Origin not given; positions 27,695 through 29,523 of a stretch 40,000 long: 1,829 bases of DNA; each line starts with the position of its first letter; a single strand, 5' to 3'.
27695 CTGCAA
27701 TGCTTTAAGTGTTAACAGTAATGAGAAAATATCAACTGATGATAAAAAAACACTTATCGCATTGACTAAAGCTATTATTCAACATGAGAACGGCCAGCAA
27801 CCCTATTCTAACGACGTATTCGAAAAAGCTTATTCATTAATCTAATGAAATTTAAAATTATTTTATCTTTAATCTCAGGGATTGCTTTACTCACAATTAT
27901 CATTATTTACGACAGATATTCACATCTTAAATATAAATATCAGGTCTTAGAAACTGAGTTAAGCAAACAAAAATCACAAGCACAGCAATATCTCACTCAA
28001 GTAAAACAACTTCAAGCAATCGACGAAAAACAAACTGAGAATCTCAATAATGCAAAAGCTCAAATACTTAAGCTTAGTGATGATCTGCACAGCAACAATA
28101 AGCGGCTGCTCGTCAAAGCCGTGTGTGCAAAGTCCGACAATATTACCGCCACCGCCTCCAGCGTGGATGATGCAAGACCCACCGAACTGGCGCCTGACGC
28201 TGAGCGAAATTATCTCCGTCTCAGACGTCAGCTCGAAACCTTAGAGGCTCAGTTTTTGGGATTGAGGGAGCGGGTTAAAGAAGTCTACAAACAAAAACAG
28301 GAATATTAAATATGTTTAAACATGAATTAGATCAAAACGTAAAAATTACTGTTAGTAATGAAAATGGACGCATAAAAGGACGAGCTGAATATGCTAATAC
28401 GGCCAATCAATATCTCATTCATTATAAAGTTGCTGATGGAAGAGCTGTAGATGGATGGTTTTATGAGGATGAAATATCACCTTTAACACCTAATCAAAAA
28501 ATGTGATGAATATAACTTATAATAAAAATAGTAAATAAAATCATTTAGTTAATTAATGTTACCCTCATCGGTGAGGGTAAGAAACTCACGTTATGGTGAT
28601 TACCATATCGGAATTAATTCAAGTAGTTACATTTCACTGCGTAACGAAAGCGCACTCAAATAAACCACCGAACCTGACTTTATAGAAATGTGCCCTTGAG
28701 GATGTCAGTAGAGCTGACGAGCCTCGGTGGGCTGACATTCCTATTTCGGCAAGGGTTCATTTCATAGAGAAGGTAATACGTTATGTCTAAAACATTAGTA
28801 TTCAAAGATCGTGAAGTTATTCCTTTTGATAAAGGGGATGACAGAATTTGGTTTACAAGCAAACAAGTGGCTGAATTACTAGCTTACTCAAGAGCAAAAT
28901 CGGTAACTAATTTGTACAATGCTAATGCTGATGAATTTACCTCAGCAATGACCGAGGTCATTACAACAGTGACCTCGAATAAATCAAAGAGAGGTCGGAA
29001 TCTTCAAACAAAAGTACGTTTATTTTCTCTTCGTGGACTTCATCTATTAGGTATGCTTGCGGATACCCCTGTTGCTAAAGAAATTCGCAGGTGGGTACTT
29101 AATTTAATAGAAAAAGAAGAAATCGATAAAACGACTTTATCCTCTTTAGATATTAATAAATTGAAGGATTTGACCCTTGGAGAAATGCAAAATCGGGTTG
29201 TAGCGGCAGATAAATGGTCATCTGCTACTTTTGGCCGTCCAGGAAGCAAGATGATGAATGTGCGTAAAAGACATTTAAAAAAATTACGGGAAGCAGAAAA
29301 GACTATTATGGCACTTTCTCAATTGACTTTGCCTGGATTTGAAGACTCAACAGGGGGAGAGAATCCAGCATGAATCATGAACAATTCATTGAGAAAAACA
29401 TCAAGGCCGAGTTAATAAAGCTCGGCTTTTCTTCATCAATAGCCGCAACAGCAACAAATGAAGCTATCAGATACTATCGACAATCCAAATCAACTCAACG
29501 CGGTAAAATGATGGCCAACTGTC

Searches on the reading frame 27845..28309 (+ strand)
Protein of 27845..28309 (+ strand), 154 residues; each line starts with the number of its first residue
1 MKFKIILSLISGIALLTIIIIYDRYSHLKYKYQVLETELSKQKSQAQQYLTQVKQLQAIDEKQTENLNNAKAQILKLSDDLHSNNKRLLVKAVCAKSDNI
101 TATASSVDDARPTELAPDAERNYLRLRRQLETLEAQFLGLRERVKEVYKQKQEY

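Call 64: search_protein_families(library=pfam, proteins=[window:27845-28309:+], max_evalue=0.00001)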
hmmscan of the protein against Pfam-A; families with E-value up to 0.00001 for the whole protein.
window:27845-28309:+ (154 aa): 1 family
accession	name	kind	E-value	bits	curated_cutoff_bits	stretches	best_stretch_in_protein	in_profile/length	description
PF03245.18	Phage_lysis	-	5.8e-20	72.2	25.4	1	35-146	12-123/126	Bacteriophage Rz lysis protein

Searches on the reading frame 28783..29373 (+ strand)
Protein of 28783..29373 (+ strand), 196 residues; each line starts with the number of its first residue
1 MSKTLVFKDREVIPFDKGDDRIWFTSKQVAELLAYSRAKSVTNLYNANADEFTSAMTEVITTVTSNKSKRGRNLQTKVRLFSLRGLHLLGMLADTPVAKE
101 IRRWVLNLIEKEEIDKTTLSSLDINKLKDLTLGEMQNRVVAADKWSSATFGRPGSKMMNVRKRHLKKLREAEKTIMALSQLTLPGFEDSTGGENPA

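Call 64: search_protein_families(library=pfam, proteins=[window:28783-29373:+], max_evalue=0.00001)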
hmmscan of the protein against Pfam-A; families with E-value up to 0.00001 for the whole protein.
window:28783-29373:+ (196 aa): 1 family
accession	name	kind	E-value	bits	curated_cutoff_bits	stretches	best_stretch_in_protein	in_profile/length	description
PF02498.22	Bro-N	-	1.3e-09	39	25.6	1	19-107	9-92/96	BRO family, N-terminal domain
